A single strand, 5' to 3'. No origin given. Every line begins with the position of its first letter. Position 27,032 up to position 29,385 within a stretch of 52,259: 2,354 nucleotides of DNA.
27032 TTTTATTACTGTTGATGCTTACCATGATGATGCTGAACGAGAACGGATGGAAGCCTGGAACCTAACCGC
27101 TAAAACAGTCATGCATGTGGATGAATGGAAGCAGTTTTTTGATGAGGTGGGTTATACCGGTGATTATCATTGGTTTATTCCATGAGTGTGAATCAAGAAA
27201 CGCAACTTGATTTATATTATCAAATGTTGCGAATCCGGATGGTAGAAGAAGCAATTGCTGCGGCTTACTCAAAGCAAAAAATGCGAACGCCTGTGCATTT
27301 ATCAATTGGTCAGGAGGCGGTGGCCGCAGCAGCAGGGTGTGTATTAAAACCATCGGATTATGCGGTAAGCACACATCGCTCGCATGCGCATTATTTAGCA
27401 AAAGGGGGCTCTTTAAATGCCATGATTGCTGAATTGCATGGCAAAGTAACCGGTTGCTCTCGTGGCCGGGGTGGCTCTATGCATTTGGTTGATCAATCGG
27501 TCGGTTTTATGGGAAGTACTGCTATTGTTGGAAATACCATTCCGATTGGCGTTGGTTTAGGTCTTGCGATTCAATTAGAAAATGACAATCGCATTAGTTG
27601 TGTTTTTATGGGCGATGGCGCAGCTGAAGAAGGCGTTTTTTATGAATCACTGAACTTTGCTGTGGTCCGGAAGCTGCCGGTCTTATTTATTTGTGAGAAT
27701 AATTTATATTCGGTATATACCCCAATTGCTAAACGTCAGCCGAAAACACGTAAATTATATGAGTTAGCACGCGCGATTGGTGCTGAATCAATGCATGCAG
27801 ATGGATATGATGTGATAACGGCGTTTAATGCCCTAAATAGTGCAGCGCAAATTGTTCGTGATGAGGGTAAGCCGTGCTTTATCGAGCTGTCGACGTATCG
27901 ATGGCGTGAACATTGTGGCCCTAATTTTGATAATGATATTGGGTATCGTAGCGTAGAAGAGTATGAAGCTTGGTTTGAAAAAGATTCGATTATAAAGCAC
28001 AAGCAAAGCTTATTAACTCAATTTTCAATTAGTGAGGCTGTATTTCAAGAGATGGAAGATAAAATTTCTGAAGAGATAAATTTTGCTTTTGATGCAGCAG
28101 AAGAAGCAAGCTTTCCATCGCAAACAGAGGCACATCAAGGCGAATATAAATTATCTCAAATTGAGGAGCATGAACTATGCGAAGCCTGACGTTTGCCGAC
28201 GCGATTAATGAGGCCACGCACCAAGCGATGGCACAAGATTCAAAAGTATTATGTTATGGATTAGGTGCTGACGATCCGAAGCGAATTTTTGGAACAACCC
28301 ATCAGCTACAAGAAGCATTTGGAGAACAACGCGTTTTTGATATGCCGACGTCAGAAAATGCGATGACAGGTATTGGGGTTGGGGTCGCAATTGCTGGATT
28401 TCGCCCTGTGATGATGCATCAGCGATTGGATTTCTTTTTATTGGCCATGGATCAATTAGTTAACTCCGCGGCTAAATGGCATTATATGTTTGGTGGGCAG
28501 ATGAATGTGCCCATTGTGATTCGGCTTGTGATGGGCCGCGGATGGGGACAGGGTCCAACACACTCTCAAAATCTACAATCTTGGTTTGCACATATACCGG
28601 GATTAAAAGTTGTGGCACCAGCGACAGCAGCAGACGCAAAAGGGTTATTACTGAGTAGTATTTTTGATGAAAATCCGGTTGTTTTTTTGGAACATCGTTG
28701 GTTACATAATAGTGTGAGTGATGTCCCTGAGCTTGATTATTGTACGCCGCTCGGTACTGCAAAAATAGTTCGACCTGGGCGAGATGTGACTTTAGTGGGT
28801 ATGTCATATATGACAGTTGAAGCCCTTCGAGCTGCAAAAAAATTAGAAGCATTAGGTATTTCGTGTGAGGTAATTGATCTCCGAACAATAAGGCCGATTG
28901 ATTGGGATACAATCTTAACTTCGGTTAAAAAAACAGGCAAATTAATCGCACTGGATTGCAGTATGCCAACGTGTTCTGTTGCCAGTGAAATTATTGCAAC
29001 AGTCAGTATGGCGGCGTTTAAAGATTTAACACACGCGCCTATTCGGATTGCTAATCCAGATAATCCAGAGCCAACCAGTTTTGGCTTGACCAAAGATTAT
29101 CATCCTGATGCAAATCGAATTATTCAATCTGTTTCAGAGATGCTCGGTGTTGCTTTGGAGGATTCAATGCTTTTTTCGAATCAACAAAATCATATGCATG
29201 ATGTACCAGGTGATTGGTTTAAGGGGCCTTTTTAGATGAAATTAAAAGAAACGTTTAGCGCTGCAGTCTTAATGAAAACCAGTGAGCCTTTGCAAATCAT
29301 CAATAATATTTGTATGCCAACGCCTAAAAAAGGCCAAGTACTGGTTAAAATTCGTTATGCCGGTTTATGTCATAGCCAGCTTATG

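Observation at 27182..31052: Orphan ThDP E1 alpha/beta pair + Zn-ADH + SDR inside a sugar operon: candidate two-carbon C-branching or unusual acyl-forming module for a surface glycan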

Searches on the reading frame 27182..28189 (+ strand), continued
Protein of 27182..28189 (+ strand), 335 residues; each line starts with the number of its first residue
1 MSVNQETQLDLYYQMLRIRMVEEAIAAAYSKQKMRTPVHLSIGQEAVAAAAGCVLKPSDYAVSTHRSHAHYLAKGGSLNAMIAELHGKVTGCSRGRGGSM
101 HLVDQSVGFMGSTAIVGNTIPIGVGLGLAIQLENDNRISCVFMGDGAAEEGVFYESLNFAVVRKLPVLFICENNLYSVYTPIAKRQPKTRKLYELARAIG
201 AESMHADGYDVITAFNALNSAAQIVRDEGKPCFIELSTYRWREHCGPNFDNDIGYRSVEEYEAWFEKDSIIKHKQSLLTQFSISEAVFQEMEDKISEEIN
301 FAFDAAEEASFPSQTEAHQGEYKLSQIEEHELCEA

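Call 62: find_homologous_proteins(query=L032:10001-10972:+, max_evalue=1e-60)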
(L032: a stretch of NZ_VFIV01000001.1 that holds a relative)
Query L032:10001-10972:+ (324 aa): 7086 proteins with E <= 1e-60 among 8000 candidates; the best 120 are listed.
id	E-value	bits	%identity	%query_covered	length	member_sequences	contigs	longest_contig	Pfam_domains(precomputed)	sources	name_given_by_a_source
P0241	6.3e-212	720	96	100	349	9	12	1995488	PF00676.26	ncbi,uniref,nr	ncbi:thiamine pyrophosphate-dependent dehydrogenase E1 component subunit alpha [Coxiella burnetii]|u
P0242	6.1e-153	527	69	100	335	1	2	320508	PF00676.26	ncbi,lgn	-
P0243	6.8e-151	520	69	100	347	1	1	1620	PF13292.12,PF00676.26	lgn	-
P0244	1.2e-150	519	68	99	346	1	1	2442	PF00676.26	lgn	-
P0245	1.5e-150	519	68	100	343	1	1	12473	PF00676.26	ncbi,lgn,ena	-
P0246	5.0e-150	517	69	100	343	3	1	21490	PF00676.26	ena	-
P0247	7.9e-150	516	70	99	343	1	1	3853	PF00676.26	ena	-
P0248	2.5e-149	515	68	100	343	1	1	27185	PF00676.26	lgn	-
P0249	3.5e-149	514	68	100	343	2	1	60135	PF13292.12,PF00676.26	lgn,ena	-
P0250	8.3e-149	513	66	100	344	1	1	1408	PF00676.26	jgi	jgi:TPP-dependent pyruvate/acetoin dehydrogenase alpha subunit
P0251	1.1e-147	509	68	100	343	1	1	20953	PF13292.12,PF00676.26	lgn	-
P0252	3.9e-146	504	67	100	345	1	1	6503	PF00676.26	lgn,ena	-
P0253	3.9e-146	504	68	100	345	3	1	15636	PF13292.12,PF00676.26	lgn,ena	-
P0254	3.1e-145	501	68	100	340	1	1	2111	PF00676.26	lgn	-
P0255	5.9e-145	500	69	96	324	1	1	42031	PF13292.12,PF00676.26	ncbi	-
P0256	1.5e-144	499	68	100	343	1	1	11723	PF13292.12,PF00676.26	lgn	-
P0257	8.6e-143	493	66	100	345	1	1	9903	PF13292.12,PF00676.26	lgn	-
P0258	1.0e-142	493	65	100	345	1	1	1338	PF13292.12,PF00676.26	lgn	-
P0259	5.3e-142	491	64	100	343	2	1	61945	PF00676.26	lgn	-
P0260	2.1e-141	489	66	100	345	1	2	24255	PF13292.12,PF00676.26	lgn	-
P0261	9.0e-139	480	67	97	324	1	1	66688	PF13292.12,PF00676.26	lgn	-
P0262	1.3e-137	476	65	100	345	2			PF00676.26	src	-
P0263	5.5e-137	474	65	96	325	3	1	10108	PF00676.26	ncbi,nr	ncbi:MAG: thiamine pyrophosphate-dependent dehydrogenase E1 component subunit alpha [Gammaproteobact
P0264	1.8e-136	472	63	100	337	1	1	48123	PF00676.26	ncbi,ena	-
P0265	2.0e-136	472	64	98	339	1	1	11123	PF00676.26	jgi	-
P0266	2.1e-136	472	66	96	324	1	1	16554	PF13292.12,PF00676.26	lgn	-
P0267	1.2e-135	470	62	100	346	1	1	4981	PF13292.12,PF00676.26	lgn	-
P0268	1.5e-135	469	62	100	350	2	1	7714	PF00676.26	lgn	-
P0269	1.4e-134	466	63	100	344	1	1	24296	PF00676.26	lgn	-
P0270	1.4e-134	466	63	99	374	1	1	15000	PF00676.26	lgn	-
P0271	1.5e-134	466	62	100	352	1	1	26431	PF00676.26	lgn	-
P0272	8.8e-133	460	62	100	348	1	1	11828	PF00676.26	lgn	-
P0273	9.3e-133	460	61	100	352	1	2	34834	PF00676.26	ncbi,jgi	jgi:TPP-dependent pyruvate/acetoin dehydrogenase alpha subunit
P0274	1.3e-132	460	62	100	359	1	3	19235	PF13292.12,PF00676.26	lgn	-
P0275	1.6e-131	456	62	100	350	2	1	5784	PF00676.26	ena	-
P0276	6.3e-130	451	61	100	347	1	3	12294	PF00676.26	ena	-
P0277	1.4e-129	450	61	99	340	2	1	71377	PF00676.26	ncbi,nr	ncbi:MAG: thiamine pyrophosphate-dependent dehydrogenase E1 component subunit alpha [Legionellaceae 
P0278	2.2e-129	449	60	100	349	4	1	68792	PF00676.26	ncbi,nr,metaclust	ncbi:MAG: acetoin dehydrogenase [Legionellales bacterium RIFCSPHIGHO2_12_FULL_35_11]|nr:MAG: acetoin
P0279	7.1e-128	444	61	100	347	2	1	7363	PF00676.26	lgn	-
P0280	2.7e-127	442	60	100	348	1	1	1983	PF00676.26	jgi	jgi:pyruvate dehydrogenase E1 component alpha subunit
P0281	6.6e-127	441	60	100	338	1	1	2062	PF13292.12,PF00676.26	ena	-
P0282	7.6e-127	441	60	100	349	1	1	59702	PF00676.26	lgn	-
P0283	9.5e-127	440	59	100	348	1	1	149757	PF00676.26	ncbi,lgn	-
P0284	3.0e-125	436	60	100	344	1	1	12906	PF13292.12,PF00676.26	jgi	-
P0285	1.5e-124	433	61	100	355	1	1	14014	PF00676.26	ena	-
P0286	1.8e-119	417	58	100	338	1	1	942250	PF13292.12,PF00676.26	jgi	jgi:TPP-dependent pyruvate/acetoin dehydrogenase alpha subunit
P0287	4.5e-118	412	59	100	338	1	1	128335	PF13292.12,PF00676.26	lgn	-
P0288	5.2e-118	412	57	100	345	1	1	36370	PF13292.12,PF00676.26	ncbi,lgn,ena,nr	ncbi:MAG: acetoin dehydrogenase [Coxiella sp. (in: Bacteria)]|nr:MAG: acetoin dehydrogenase [Coxiell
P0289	2.9e-114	399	56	100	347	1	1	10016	PF00676.26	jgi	jgi:TPP-dependent pyruvate/acetoin dehydrogenase alpha subunit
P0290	4.1e-111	389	57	97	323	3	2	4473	PF00676.26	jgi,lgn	jgi:pyruvate dehydrogenase E1 component alpha subunit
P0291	2.3e-109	383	56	95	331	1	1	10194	PF00676.26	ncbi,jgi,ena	jgi:pyruvate dehydrogenase E1 component alpha subunit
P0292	8.4e-107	375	54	97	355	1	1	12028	PF00676.26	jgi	jgi:TPP-dependent pyruvate/acetoin dehydrogenase alpha subunit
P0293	1.1e-105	371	55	97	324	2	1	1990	PF00676.26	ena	-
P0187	1.9e-105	370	54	96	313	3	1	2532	PF00676.26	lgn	-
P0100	2.7e-105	370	53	97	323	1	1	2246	PF00676.26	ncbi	-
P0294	5.0e-105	369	52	97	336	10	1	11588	PF00676.26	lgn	-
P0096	8.4e-105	368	53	97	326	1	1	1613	PF00676.26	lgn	-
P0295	1.2e-104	368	53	98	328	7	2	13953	PF00676.26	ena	-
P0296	1.2e-104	368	53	98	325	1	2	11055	PF00676.26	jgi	jgi:pyruvate dehydrogenase E1 component alpha subunit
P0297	1.3e-104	368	53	97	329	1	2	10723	PF00676.26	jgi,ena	-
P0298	1.4e-104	368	55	97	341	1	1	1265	PF00676.26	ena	-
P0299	1.9e-104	367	53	96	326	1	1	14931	PF00676.26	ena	-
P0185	3.4e-104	366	54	97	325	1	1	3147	PF00676.26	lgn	-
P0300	3.6e-104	366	54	96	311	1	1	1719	PF00676.26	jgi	jgi:pyruvate dehydrogenase E1 component alpha subunit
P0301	3.9e-104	366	54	95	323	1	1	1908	PF00676.26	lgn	-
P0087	4.8e-104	366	52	97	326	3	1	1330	PF00676.26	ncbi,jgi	jgi:TPP-dependent pyruvate/acetoin dehydrogenase alpha subunit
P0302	8.1e-104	365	54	94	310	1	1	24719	PF00676.26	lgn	-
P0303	8.3e-104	365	50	96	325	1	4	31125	PF00676.26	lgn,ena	-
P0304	8.7e-104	365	53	97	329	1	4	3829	PF00676.26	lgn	-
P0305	1.4e-103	364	53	96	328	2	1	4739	PF00676.26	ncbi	-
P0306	1.4e-103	364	55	97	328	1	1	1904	PF00676.26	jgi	-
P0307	1.4e-103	364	53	96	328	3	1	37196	PF00676.26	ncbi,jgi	jgi:TPP-dependent pyruvate/acetoin dehydrogenase alpha subunit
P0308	1.5e-103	364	53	95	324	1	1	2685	PF00676.26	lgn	-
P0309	1.7e-103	364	53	97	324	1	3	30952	PF00676.26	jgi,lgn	-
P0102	1.7e-103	364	53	97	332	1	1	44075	PF00676.26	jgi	-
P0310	3.2e-103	363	52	97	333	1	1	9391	PF00676.26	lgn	-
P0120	4.2e-103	363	52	97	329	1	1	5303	PF00676.26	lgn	-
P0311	7.5e-103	362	52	96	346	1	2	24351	PF00676.26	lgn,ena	-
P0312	8.6e-103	362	54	97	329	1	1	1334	PF00676.26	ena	-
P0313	8.7e-103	362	54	92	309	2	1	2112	PF00676.26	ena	-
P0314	8.9e-103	362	54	97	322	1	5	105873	PF00676.26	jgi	jgi:TPP-dependent pyruvate/acetoin dehydrogenase alpha subunit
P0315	9.5e-103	362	55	95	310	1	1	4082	PF00676.26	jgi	jgi:pyruvate dehydrogenase E1 component alpha subunit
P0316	9.7e-103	362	53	97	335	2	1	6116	PF00676.26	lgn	-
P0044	1.2e-102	361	55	98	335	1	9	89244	PF00676.26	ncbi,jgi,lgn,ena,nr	ncbi:MAG: acetoin dehydrogenase [Gammaproteobacteria bacterium CG_4_10_14_0_8_um_filter_38_16]|nr:MA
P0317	1.2e-102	361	54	97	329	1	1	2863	PF00676.26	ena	-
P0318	1.3e-102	361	52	98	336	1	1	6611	PF00676.26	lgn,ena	-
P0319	1.4e-102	361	53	97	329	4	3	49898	PF00676.26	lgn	-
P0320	1.7e-102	361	55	96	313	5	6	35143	PF00676.26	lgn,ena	-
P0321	2.3e-102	360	53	96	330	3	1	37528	PF00676.26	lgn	-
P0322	2.8e-102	360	51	98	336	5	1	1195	PF00676.26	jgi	jgi:pyruvate dehydrogenase E1 component alpha subunit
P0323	2.9e-102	360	54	95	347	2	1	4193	PF00676.26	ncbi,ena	-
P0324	3.1e-102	360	52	97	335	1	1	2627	PF00676.26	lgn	-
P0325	3.9e-102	360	51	97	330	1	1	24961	PF00676.26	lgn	-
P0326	4.2e-102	360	53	97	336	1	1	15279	PF00676.26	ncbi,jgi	jgi:TPP-dependent pyruvate/acetoin dehydrogenase alpha subunit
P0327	4.5e-102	359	52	96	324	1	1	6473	PF00676.26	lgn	-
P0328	6.0e-102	359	53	94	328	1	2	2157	PF00676.26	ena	-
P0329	6.3e-102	359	52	97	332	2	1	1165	PF00676.26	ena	-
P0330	7.0e-102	359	53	96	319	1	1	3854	PF00676.26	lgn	-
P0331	7.3e-102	359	52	95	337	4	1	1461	PF00676.26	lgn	-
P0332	7.5e-102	359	53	98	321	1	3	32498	PF13292.12,PF00676.26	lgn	-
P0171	8.8e-102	358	53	96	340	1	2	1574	PF00676.26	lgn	-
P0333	9.8e-102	358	52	98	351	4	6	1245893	PF13292.12,PF00676.26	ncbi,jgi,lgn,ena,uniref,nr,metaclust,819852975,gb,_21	ncbi:thiamine pyrophosphate-dependent dehydrogenase E1 component subunit alpha [Planctobacterium mar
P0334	1.0e-101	358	53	97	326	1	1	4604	PF00676.26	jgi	jgi:TPP-dependent pyruvate/acetoin dehydrogenase alpha subunit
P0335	1.2e-101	358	54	98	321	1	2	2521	PF00676.26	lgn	-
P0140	1.2e-101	358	51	97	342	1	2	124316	PF00676.26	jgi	jgi:TPP-dependent pyruvate/acetoin dehydrogenase alpha subunit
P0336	1.3e-101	358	53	97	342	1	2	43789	PF00676.26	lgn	-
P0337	1.5e-101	358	52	98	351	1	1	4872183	PF13292.12,PF00676.26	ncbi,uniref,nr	ncbi:thiamine pyrophosphate-dependent dehydrogenase E1 component subunit alpha [Planctobacterium mar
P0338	1.6e-101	358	53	97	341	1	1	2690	PF00676.26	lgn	-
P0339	1.6e-101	358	53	96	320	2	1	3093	PF13292.12,PF00676.26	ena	-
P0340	1.7e-101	358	52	97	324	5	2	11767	PF00676.26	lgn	-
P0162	1.8e-101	357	52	96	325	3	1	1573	PF00676.26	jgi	-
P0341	1.9e-101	357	52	96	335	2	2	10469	PF00676.26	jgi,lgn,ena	-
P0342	2.2e-101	357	52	95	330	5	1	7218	PF00676.26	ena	-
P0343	2.6e-101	357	51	97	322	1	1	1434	PF00676.26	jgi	-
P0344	2.8e-101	357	51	97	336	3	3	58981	PF00676.26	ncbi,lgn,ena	-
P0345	2.9e-101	357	50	97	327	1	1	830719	PF00676.26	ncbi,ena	-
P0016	3.1e-101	357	52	99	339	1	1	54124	PF00676.26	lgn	-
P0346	3.2e-101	357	52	97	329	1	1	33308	PF00676.26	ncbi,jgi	jgi:TPP-dependent pyruvate/acetoin dehydrogenase alpha subunit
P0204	4.6e-101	356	52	97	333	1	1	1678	PF00676.26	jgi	jgi:pyruvate dehydrogenase E1 component alpha subunit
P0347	4.6e-101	356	51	97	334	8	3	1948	PF00676.26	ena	-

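Call 63: find_encoding_contigs(protein=P0241, flank=10000, max_places=1)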
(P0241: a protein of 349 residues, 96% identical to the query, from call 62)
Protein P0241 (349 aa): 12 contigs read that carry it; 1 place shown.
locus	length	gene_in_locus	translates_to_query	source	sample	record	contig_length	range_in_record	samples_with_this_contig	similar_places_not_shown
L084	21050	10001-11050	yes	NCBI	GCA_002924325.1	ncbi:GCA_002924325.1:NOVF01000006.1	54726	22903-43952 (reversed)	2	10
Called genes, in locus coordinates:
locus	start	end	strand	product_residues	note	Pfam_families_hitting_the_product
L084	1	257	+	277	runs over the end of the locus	PF00459:Inositol_P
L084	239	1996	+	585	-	PF14306:PUA_2, PF01747:ATP-sulfurylase, PF01583:APS_kinase, PF13671:AAA_33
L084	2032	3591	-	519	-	PF00685:Sulfotransfer_1 (weak)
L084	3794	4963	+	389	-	-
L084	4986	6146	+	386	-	PF01041:DegT_DnrJ_EryC1, PF01053:Cys_Met_Meta_PP (faint), PF01212:Beta_elim_lyase (weak)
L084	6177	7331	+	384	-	PF00155:Aminotran_1_2, PF00266:Aminotran_5, PF01041:DegT_DnrJ_EryC1, PF01053:Cys_Met_Meta_PP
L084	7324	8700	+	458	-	-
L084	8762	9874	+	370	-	PF00535:Glycos_transf_2, PF13641:Glyco_tranf_2_3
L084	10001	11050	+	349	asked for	PF00676:E1_dh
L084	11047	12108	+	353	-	PF02779:Transket_pyr, PF02780:Transketolase_C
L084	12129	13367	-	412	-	PF08421:Methyltransf_13, PF13489:Methyltransf_23, PF08484:Methyltransf_14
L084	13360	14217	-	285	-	PF00535:Glycos_transf_2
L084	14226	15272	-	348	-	PF01370:Epimerase, PF02719:Polysacc_synt_2 (weak), PF16363:GDP_Man_Dehyd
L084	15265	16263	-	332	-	PF01370:Epimerase, PF16363:GDP_Man_Dehyd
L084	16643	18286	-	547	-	-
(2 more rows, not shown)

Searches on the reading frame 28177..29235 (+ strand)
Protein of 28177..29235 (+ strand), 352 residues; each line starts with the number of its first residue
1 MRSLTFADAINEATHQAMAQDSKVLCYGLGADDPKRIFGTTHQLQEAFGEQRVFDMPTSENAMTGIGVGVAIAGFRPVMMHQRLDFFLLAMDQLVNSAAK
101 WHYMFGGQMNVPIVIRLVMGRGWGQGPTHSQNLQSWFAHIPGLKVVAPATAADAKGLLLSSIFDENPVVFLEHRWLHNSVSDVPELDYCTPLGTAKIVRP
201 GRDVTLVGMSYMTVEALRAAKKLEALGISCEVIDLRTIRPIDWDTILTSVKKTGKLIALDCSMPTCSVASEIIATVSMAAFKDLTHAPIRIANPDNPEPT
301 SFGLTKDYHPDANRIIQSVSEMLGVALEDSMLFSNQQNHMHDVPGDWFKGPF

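Call 4: search_protein_families(library=pfam, proteins=[window:28177-29235:+])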
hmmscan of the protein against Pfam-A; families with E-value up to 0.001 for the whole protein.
window:28177-29235:+ (352 aa): 2 families
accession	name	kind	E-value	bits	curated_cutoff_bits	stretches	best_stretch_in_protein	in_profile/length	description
PF02780.25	Transketolase_C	-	2e-32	112.1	25.9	1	193-315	1-124/124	Transketolase, C-terminal domain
PF02779.29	Transket_pyr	-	7.7e-32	110.8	27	1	4-175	3-170/174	Transketolase, pyrimidine binding domain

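Call 5: search_protein_families(library=ncbifam, proteins=[window:28177-29235:+], max_evalue=0.00001)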
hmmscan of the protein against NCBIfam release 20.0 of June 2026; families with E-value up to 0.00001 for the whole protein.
window:28177-29235:+ (352 aa): 7 families
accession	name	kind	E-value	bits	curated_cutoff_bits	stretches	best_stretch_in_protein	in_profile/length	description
NF006667.0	PRK09212.1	subfamily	3.6e-92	308.8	321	1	1-323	1-323/327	pyruvate dehydrogenase complex E1 component subunit beta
NF008854.0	PRK11892.1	equivalog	1.2e-91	307.7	454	1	1-321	139-460/464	pyruvate dehydrogenase complex E1 component subunit beta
NF004559.0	PRK05899.2-5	equivalog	2.4e-17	62.4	488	1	41-323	351-624/627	transketolase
TIGR00204.1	dxs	equivalog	4.1e-17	61.9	465.95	1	42-276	344-569/616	1-deoxy-D-xylulose-5-phosphate synthase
NF008968.0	PRK12315.1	subfamily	1.8e-12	46.4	510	1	6-257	281-517/582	1-deoxy-D-xylulose-5-phosphate synthase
NF003933.0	PRK05444.2-2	equivalog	8.3e-09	34.5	395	1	42-277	327-558/606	1-deoxy-D-xylulose-5-phosphate synthase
NF004556.0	PRK05899.2-2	equivalog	5.2e-06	25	575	1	187-261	505-578/639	transketolase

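Call 37: search_solved_structures(query=window:28177-29235:+, max_evalue=1e-10)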
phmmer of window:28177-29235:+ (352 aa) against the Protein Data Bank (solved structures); distinct sequences matched with E-value up to 1e-10: 13.
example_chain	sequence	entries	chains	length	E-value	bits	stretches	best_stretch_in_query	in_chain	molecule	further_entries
1um9_B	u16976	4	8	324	1e-65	225.4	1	3-320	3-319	2-oxo acid dehydrogenase beta subunit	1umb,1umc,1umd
3duf_B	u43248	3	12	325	1.3e-65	225.1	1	2-301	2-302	Pyruvate dehydrogenase E1 component subunit beta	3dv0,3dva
1w85_B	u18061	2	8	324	2.3e-65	224.2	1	4-301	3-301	PYRUVATE DEHYDROGENASE E1 COMPONENT, BETA SUBUNIT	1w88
1ik6_A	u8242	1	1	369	2.2e-64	221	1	6-320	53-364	pyruvate dehydrogenase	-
6cer_B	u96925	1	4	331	2.1e-61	211.2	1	4-323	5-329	Pyruvate dehydrogenase E1 component subunit beta, mitochondrial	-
3exe_B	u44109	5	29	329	2.3e-61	211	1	4-323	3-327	Pyruvate dehydrogenase E1 component subunit beta, mitochondrial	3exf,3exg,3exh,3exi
1ni4_B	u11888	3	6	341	2.3e-61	211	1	4-323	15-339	Pyruvate dehydrogenase E1 component: Beta subunit | Pyruvate dehydrogenase E1 component subunit beta | Pyruvate dehydrogenase E1 component subunit beta, mitocho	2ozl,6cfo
2j9f_B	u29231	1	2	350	1.3e-52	182.2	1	8-318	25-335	2-OXOISOVALERATE DEHYDROGENASE BETA SUBUNIT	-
1dtw_B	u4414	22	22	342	1.5e-52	182.1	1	8-312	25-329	BRANCHED-CHAIN ALPHA-KETO ACID DEHYDROGENASE BETA SUBUNIT | 2-OXOISOVALERATE DEHYDROGENASE BETA SUBUNIT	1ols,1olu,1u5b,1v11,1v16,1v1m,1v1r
2bp7_B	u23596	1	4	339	2.9e-52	181.1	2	3-182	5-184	2-OXOISOVALERATE DEHYDROGENASE BETA SUBUNIT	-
1qs0_B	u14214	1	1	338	2.9e-52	181.1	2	3-182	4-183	2-OXOISOVALERATE DEHYDROGENASE BETA-SUBUNIT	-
1olx_B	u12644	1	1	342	1.7e-51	178.6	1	8-312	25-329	2-OXOISOVALERATE DEHYDROGENASE BETA SUBUNIT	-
6yaj_AAA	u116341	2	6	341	3.4e-16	62.5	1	41-260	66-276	C-terminal chain of split transketolase from Carboxydothermus hydrogenoformans | C-terminal component of the split chain transketolase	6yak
